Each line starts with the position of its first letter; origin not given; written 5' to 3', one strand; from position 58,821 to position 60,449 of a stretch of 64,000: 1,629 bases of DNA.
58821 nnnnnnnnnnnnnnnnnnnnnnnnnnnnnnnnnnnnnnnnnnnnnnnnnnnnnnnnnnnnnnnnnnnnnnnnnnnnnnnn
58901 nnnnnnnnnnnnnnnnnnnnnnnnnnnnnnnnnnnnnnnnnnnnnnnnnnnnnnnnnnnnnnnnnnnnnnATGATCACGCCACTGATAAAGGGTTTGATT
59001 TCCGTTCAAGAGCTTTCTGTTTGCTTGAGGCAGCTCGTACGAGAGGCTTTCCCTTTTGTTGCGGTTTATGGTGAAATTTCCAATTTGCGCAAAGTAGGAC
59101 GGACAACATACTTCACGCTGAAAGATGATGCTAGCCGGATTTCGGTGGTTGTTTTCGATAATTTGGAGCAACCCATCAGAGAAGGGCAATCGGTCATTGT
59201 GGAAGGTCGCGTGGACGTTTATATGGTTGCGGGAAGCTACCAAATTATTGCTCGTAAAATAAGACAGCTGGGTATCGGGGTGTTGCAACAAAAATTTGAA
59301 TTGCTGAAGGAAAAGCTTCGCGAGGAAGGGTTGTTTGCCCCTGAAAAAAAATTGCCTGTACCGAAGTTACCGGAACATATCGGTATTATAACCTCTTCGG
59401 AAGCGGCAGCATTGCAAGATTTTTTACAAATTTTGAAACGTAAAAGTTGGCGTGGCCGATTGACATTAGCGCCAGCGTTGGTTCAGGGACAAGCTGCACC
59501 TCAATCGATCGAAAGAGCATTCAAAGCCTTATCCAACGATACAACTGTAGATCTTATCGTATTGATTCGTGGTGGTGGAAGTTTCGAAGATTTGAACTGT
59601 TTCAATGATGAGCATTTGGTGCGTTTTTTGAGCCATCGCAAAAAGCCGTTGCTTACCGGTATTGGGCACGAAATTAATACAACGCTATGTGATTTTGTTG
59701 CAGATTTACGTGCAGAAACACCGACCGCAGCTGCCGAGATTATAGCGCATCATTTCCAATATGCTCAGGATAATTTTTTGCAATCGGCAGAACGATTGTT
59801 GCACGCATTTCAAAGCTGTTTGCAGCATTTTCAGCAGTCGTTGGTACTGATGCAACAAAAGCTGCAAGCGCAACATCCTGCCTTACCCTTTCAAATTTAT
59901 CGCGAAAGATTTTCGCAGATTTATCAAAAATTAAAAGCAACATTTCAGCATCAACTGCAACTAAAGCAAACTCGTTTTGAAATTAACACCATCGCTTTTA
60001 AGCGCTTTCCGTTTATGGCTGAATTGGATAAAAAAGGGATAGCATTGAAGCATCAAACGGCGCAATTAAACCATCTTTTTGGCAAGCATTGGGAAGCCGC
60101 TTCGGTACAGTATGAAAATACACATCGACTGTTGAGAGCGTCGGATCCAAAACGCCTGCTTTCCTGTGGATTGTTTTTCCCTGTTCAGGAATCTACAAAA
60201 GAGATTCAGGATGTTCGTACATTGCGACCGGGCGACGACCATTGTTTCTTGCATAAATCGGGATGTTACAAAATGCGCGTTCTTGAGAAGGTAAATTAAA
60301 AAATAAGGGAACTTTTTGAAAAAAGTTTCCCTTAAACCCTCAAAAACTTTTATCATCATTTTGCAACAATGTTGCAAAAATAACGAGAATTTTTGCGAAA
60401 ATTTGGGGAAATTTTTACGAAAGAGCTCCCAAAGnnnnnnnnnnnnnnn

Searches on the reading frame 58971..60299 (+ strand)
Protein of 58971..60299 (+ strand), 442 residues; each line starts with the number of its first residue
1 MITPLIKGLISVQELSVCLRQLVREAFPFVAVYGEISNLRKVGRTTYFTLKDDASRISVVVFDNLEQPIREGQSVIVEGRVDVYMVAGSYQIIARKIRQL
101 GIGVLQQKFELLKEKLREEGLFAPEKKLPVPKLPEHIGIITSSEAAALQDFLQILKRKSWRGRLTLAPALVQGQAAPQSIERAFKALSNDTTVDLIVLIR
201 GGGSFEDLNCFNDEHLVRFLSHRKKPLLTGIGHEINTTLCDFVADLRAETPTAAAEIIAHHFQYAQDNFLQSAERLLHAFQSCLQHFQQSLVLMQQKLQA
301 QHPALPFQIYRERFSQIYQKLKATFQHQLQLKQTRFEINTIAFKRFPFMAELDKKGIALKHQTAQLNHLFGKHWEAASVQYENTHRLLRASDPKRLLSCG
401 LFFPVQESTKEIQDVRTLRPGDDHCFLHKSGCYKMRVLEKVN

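Call 14: find_encoding_contigs(protein=window:58971-60299:+, flank=10000, max_places=10)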
Protein window:58971-60299:+ (442 aa): 2 contigs read that carry it; 2 places shown.
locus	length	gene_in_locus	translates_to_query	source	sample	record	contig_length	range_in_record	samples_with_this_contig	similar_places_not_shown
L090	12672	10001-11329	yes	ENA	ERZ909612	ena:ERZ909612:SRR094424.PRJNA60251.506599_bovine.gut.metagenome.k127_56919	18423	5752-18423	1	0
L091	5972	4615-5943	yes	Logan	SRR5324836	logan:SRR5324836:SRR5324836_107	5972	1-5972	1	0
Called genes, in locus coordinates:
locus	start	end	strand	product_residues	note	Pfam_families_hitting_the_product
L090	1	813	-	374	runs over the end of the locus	PF00293:NUDIX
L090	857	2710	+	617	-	-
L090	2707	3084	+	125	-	-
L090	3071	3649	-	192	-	PF02545:Maf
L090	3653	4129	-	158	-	PF01592:NifU_N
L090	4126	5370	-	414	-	PF00155:Aminotran_1_2, PF00266:Aminotran_5, PF01053:Cys_Met_Meta_PP (faint), PF01212:Beta_elim_lyase (weak)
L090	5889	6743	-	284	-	PF13489:Methyltransf_23, PF13847:Methyltransf_31 (weak), PF08241:Methyltransf_11, PF08242:Methyltransf_12, PF13649:Methyltransf_25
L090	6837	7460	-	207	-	PF24521:Ank_KRIT1 (faint), PF12796:Ank_2, PF13606:Ank_3 (faint), PF13637:Ank_4, PF13857:Ank_5 (faint), PF00023:Ank (weak), PF13637:Ank_4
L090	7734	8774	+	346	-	PF01370:Epimerase, PF04321:RmlD_sub_bind (weak), PF13460:NAD_binding_10 (weak), PF16363:GDP_Man_Dehyd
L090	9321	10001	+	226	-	PF09335:VTT_dom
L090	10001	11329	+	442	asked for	PF13742:tRNA_anti_2, PF01336:tRNA_anti-codon, PF02601:Exonuc_VII_L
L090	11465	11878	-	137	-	PF02367:TsaE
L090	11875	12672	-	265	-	?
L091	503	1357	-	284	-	PF13489:Methyltransf_23, PF13847:Methyltransf_31 (weak), PF08241:Methyltransf_11, PF08242:Methyltransf_12, PF13649:Methyltransf_25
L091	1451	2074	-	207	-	PF24521:Ank_KRIT1 (faint), PF12796:Ank_2, PF13606:Ank_3 (faint), PF13637:Ank_4, PF13857:Ank_5 (faint), PF00023:Ank (weak), PF13637:Ank_4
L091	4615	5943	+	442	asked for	PF13742:tRNA_anti_2, PF01336:tRNA_anti-codon, PF02601:Exonuc_VII_L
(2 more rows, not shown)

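Call 75: find_homologous_proteins(query=window:58971-60299:+, max_evalue=1e-80)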
Query window:58971-60299:+ (442 aa): 56 proteins with E <= 1e-80 among 8000 candidates.
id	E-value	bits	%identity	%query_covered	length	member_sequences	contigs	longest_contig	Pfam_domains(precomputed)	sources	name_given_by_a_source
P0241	9.5e-239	811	82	100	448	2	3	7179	PF02601.21,PF13742.13,PF01336.32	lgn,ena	-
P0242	2.8e-236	803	80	100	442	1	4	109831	PF02601.21,PF13742.13,PF01336.32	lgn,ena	-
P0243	7.7e-235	798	81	100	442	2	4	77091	PF02601.21,PF13742.13,PF01336.32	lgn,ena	-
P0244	1.4e-231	787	78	100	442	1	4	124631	PF02601.21,PF13742.13,PF01336.32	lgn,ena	-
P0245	2.2e-219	747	74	100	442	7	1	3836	PF02601.21,PF13742.13,PF01336.32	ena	-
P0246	2.9e-213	727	72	100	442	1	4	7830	PF02601.21,PF13742.13,PF01336.32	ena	-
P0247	7.3e-204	696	72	100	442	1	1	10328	PF02601.21,PF13742.13,PF01336.32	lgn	-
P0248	3.8e-203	694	71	100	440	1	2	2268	PF02601.21,PF13742.13,PF01336.32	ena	-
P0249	2.5e-188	645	67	100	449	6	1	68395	PF02601.21,PF13742.13,PF01336.32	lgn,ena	-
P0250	1.1e-140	488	55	100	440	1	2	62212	PF02601.21,PF13742.13,PF01336.32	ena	-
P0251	1.9e-139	484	52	100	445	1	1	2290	PF02601.21,PF13742.13,PF01336.32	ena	-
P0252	1.4e-137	478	51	100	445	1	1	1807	PF02601.21,PF13742.13,PF01336.32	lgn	-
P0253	3.7e-137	476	52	100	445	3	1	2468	PF02601.21,PF13742.13,PF01336.32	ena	-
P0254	1.4e-135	471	51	100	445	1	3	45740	PF02601.21,PF13742.13,PF01336.32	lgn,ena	-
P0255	4.0e-133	463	50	100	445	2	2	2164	PF02601.21,PF13742.13,PF01336.32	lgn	-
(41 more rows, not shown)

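Call 76: find_encoding_contigs(protein=P0242, flank=10000, max_places=1)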
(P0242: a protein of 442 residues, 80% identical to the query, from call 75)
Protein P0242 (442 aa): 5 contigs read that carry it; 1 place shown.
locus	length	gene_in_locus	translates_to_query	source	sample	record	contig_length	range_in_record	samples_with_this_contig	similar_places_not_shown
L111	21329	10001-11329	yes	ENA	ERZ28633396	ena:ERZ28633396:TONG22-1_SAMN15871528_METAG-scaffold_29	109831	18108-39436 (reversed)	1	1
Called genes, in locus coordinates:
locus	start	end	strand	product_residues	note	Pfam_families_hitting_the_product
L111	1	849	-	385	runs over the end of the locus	PF13188:PAS_8 (weak), PF13426:PAS_9 (faint), PF00512:HisKA, PF02518:HATPase_c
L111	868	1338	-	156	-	-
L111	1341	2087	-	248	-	PF00300:His_Phos_1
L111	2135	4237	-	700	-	PF00072:Response_reg, PF08448:PAS_4 (faint), PF13188:PAS_8 (faint), PF00989:PAS (weak), PF13426:PAS_9, PF00512:HisKA (weak), PF02518:HATPase_c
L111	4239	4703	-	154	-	PF00072:Response_reg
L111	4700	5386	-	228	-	-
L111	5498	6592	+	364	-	PF26146:PI-PLC_X (weak)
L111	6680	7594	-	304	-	PF01833:TIG (weak)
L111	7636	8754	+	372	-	PF04055:Radical_SAM, PF06969:HemN_C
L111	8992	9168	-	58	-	-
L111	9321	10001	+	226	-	PF09335:VTT_dom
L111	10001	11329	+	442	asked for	PF13742:tRNA_anti_2, PF01336:tRNA_anti-codon, PF02601:Exonuc_VII_L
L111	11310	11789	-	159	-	PF01035:DNA_binding_1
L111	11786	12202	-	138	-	PF02367:TsaE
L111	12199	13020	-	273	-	PF02517:Rce1-like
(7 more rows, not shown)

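Call 77: find_encoding_contigs(protein=P0243, flank=10000, max_places=1)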
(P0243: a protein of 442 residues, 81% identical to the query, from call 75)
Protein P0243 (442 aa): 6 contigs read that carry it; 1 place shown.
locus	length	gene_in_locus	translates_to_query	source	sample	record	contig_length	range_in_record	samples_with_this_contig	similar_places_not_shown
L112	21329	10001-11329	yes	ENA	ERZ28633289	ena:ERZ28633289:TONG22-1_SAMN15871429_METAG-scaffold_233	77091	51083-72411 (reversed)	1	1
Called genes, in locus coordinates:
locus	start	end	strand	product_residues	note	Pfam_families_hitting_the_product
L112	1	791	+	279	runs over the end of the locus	-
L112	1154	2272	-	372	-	PF02481:DNA_processg_A, PF18306:LDcluster4 (weak)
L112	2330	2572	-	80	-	PF01016:Ribosomal_L27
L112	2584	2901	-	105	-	PF00829:Ribosomal_L21p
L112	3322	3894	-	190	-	PF02545:Maf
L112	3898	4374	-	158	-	PF01592:NifU_N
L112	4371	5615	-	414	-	PF00155:Aminotran_1_2, PF00266:Aminotran_5, PF01053:Cys_Met_Meta_PP (weak), PF01041:DegT_DnrJ_EryC1 (weak), PF01212:Beta_elim_lyase (weak)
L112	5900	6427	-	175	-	PF00023:Ank (faint), PF12796:Ank_2, PF13606:Ank_3 (faint), PF13857:Ank_5 (faint), PF24521:Ank_KRIT1 (faint), PF13637:Ank_4, PF12796:Ank_2 (weak)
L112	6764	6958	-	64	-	-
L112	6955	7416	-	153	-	-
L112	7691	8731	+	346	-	PF01370:Epimerase, PF04321:RmlD_sub_bind (weak), PF13460:NAD_binding_10 (weak), PF16363:GDP_Man_Dehyd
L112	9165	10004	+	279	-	PF09335:VTT_dom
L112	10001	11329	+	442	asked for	PF13742:tRNA_anti_2, PF01336:tRNA_anti-codon, PF02601:Exonuc_VII_L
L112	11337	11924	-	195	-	-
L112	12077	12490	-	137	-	PF02367:TsaE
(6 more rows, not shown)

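Call 78: find_encoding_contigs(protein=P0244, flank=10000, max_places=1)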
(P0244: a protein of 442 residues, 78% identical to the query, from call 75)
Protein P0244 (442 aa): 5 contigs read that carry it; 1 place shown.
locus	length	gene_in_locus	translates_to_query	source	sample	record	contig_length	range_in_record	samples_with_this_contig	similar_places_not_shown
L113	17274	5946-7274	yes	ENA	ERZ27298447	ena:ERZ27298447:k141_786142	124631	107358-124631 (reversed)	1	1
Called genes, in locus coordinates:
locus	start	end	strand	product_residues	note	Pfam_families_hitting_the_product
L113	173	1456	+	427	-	-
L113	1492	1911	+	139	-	-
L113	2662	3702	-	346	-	PF01370:Epimerase, PF04321:RmlD_sub_bind (faint), PF13460:NAD_binding_10 (weak), PF16363:GDP_Man_Dehyd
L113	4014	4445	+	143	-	PF05932:CesT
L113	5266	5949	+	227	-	PF09335:VTT_dom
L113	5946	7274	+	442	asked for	PF13742:tRNA_anti_2, PF01336:tRNA_anti-codon, PF02601:Exonuc_VII_L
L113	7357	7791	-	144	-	PF02367:TsaE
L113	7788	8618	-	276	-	PF02517:Rce1-like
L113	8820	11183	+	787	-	PF12895:ANAPC3 (faint), PF14559:TPR_19 (faint)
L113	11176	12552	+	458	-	PF00890:FAD_binding_2 (weak), PF01266:DAO (faint), PF01593:Amino_oxidase, PF01946:Thi4 (weak), PF03486:HI0933_like (faint), PF07992:Pyr_redox_2 (faint), PF12831:FAD_oxidored, PF13450:NAD_binding_8, +1 more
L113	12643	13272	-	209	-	PF03352:Adenine_glyco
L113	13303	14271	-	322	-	PF00072:Response_reg (faint)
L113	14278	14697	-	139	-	PF00334:NDK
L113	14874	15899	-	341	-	PF00044:Gp_dh_N, PF02800:Gp_dh_C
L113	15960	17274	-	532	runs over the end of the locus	-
